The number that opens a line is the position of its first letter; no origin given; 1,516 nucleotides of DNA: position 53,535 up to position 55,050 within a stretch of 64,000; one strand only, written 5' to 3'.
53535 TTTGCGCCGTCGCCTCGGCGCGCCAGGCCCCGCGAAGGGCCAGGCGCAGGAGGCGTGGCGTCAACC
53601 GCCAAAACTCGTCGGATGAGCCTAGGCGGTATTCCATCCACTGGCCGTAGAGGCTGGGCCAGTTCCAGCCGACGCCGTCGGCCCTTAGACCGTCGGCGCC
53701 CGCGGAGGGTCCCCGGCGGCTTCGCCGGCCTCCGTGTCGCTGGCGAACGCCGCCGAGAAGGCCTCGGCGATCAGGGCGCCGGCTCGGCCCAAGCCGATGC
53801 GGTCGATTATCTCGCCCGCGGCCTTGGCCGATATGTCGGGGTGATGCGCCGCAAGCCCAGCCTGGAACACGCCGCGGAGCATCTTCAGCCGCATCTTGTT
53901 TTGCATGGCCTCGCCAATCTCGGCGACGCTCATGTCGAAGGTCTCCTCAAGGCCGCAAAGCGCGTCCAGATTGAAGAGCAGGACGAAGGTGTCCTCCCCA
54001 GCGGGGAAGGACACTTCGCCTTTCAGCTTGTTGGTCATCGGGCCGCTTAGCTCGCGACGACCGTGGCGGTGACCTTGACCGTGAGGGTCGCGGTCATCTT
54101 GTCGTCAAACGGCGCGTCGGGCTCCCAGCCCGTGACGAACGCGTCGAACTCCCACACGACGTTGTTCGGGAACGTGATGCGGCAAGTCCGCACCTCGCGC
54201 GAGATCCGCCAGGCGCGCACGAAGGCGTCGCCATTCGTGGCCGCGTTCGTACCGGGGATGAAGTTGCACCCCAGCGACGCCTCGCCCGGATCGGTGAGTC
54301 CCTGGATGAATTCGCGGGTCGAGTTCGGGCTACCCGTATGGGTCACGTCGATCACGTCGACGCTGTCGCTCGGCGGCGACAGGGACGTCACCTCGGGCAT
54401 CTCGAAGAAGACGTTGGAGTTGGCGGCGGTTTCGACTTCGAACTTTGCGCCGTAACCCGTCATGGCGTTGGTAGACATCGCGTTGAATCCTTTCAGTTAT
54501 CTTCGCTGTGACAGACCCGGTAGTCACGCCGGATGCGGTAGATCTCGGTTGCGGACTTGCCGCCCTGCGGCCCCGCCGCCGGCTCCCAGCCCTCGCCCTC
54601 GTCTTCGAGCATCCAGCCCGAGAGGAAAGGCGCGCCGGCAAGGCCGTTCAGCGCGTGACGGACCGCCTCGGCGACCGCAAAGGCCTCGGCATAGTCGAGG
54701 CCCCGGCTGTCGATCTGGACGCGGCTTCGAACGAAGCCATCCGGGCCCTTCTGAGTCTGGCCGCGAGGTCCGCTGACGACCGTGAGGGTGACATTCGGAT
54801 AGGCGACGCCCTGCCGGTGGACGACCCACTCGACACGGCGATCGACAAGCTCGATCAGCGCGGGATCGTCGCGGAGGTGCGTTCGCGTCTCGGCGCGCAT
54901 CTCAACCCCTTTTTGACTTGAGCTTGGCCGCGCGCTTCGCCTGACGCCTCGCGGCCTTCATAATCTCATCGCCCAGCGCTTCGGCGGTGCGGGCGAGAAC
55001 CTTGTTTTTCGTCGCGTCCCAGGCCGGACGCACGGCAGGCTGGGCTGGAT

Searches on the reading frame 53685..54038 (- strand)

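Call 105: search_protein_families(library=phrogs, proteins=[window:53685-54038:-], max_evalue=0.001)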
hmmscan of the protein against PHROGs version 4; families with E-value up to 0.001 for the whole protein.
window:53685-54038:- (117 aa): 1 family
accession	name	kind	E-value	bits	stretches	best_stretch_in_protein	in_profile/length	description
phrog_2115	-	tail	3.6e-17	63.9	1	3-113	2-116/125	tail protein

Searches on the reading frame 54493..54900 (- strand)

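Call 105: search_protein_families(library=phrogs, proteins=[window:54493-54900:-], max_evalue=0.001)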
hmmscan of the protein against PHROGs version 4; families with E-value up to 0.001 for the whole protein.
window:54493-54900:- (135 aa): 1 family
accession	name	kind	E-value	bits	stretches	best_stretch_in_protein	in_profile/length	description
phrog_347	-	connector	1.7e-05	25.1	1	14-134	10-122/394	tail terminator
